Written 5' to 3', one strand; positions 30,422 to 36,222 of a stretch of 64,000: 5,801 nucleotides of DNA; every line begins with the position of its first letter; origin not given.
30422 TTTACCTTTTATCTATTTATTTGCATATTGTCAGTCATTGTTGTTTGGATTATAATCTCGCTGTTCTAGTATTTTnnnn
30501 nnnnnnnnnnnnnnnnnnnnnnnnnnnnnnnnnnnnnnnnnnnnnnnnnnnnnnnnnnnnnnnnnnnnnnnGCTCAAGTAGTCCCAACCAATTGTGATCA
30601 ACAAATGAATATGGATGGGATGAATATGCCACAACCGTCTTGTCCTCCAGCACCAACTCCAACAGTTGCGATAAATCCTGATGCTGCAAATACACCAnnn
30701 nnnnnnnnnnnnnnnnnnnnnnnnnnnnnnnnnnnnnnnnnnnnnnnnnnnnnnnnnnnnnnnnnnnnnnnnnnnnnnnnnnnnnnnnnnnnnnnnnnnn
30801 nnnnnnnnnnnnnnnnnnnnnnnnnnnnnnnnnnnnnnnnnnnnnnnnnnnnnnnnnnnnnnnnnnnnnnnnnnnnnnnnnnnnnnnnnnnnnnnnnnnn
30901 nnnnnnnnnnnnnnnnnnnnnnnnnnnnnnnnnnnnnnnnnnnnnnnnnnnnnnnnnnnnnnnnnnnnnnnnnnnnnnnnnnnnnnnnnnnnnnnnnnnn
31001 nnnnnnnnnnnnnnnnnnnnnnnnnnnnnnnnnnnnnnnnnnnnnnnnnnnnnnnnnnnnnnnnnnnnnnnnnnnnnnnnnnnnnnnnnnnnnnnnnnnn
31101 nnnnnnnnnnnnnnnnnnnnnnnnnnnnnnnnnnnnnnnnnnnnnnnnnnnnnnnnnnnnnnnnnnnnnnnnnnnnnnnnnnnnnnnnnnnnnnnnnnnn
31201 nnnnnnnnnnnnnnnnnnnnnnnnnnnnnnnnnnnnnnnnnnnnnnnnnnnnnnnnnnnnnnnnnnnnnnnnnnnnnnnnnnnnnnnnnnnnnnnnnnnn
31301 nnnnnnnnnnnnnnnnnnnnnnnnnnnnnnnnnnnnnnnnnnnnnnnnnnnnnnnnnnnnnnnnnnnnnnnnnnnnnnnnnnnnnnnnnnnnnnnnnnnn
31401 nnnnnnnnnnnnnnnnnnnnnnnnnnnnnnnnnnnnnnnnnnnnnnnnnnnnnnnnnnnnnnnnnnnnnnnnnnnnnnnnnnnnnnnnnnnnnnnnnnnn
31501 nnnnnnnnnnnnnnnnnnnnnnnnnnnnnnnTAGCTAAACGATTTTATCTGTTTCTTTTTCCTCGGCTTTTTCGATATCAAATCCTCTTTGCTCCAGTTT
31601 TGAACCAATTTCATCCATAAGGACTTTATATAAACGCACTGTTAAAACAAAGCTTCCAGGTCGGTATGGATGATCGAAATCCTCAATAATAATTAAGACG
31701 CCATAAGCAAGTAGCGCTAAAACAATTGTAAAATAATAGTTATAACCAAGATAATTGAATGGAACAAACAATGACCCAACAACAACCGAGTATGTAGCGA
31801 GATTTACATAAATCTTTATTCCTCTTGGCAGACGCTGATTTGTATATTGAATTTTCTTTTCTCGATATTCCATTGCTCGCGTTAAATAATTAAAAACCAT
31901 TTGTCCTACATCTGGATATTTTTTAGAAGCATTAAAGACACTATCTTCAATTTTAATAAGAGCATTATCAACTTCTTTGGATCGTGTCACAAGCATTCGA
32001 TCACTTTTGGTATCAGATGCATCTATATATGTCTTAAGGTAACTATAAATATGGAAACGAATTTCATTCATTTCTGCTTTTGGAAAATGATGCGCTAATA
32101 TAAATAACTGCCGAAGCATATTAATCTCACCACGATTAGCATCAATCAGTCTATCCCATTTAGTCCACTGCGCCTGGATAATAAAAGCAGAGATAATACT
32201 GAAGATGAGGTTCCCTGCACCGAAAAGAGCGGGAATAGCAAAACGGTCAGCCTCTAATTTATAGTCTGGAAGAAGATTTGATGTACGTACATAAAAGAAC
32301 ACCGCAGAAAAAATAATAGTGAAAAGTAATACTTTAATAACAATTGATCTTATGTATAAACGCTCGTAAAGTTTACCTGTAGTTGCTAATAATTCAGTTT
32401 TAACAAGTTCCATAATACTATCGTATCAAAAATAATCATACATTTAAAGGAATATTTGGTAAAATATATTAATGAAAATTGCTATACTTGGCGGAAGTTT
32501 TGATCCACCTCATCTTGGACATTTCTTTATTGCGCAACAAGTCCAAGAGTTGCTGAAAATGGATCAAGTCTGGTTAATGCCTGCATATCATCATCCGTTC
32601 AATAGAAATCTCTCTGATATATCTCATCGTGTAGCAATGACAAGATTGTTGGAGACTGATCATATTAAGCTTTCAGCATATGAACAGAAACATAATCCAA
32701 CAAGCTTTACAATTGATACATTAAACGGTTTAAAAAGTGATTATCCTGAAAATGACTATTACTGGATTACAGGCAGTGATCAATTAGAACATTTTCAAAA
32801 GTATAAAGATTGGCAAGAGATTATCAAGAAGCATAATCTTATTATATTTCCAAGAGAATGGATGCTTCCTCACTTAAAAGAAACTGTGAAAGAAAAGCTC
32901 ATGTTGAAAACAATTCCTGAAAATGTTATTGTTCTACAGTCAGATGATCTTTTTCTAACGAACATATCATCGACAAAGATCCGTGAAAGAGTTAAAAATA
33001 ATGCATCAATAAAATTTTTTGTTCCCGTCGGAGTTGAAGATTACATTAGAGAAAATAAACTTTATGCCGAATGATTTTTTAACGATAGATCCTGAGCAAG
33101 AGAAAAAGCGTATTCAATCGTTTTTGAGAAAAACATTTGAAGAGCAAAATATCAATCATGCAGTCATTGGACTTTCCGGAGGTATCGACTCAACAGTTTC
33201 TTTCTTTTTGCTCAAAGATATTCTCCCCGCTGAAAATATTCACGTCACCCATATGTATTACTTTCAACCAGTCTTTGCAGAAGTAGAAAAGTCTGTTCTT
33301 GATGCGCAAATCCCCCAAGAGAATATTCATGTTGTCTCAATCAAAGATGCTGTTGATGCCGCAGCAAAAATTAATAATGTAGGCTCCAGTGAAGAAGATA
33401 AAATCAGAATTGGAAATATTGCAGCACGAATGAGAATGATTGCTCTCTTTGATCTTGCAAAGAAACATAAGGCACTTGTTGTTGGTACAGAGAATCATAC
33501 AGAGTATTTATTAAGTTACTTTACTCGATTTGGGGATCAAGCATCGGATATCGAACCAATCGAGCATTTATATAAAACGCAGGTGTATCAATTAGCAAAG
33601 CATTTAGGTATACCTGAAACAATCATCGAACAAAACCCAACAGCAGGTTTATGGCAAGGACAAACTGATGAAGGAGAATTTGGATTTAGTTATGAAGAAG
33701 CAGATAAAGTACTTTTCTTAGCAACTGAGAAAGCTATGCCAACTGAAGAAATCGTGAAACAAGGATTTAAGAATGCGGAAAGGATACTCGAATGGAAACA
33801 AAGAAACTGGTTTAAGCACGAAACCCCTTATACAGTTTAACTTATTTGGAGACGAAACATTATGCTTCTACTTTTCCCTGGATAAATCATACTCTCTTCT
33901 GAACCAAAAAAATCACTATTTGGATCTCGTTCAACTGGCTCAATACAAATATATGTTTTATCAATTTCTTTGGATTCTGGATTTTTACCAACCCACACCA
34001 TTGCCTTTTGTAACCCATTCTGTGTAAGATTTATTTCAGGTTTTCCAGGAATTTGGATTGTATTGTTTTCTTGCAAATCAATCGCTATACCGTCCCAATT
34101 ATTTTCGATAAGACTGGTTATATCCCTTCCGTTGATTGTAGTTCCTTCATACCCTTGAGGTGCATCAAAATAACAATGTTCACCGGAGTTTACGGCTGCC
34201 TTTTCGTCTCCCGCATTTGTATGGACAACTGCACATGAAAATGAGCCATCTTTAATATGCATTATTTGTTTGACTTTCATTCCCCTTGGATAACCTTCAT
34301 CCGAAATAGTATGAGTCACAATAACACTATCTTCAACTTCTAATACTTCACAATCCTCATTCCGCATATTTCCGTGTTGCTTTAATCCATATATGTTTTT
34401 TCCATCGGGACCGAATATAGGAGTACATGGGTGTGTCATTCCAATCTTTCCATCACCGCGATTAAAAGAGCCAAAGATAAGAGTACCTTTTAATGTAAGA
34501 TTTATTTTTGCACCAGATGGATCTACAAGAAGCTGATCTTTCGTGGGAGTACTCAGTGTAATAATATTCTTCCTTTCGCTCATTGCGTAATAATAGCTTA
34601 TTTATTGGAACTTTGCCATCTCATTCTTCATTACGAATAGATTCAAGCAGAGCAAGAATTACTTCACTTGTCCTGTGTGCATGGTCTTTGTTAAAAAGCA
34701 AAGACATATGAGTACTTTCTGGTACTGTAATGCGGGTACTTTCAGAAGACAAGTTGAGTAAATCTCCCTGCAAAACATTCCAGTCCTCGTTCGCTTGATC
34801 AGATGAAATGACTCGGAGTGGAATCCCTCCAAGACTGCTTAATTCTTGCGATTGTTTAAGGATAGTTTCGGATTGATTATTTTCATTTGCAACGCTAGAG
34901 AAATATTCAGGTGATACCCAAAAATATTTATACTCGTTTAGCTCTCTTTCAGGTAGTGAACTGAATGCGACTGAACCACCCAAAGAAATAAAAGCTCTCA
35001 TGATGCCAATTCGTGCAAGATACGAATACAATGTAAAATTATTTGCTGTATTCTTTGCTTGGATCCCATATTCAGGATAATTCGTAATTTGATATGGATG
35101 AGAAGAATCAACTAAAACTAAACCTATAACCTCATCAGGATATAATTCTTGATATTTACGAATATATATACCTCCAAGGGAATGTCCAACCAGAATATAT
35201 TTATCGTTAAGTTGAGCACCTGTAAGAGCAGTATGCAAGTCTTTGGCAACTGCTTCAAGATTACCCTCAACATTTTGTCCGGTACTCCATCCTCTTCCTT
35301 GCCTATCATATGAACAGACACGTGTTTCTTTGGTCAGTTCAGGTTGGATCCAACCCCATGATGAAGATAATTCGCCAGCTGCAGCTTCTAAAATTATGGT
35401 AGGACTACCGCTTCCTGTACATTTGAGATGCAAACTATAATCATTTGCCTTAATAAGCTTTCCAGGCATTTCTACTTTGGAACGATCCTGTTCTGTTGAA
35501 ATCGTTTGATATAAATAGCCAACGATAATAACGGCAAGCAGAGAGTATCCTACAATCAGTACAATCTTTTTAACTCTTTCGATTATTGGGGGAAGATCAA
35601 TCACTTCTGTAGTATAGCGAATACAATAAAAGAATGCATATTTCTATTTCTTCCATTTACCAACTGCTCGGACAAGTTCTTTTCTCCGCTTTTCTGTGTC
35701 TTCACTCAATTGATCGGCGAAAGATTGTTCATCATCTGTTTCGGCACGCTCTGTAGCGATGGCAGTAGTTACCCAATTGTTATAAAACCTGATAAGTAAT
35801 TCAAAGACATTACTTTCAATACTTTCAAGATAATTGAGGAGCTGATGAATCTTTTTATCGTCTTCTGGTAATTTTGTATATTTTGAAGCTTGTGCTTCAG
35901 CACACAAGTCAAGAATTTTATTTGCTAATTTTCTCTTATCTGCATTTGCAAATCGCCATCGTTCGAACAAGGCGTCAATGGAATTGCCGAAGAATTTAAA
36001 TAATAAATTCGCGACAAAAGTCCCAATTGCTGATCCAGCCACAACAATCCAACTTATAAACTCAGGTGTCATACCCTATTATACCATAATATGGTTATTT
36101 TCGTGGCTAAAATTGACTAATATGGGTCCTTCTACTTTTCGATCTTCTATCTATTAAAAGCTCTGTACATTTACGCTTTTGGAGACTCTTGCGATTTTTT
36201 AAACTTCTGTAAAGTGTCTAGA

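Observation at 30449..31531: Secreted tyrosinase with a Met-rich N-terminal segment and no caddie-protein gene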

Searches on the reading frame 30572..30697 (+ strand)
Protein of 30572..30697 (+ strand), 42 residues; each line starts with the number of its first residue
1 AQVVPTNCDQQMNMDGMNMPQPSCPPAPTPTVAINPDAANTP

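Call 60: find_homologous_proteins(query=window:30572-30697:+, max_evalue=10)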
Query seq(42 aa): no candidate shares three 5-residue words with the query. No homologue found.
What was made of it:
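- On Mets-motif Cu(I)-binding segments (Ctr1, CopC/PcoC, CueO type): A tail-only database search found nothing (call 60).
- Tried and rejected: A database search with the 42-residue tail alone found no candidates, so it could not be asked whether the motif occurs on other proteins (call 60).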

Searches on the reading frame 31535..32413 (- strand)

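Call 3: search_protein_families(library=pfam, proteins=[window:31535-32413:-], max_evalue=0.01)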
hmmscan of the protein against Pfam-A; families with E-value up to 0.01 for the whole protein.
window:31535-32413:- (292 aa): 1 family
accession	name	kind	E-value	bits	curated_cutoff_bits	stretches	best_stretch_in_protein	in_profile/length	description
PF14023.12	Bestrophin-like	-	1.7e-14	54.4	32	1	59-251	29-222/232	Bestrophin-like domain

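Call 61: search_protein_families(library=ncbifam, proteins=[window:31535-32413:-], max_evalue=0.01)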
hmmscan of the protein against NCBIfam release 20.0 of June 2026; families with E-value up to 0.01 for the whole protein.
window:31535-32413:- (292 aa): 0 families

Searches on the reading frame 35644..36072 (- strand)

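Call 16: search_protein_families(library=pfam, proteins=[window:35644-36072:-], max_evalue=0.01)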
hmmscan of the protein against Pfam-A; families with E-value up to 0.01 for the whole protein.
window:35644-36072:- (142 aa): 1 family
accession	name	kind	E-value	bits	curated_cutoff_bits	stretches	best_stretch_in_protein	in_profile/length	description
PF10037.15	MRP-S27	-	0.0056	16.1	25.9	1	48-141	288-379/393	Mitochondrial 28S ribosomal protein S27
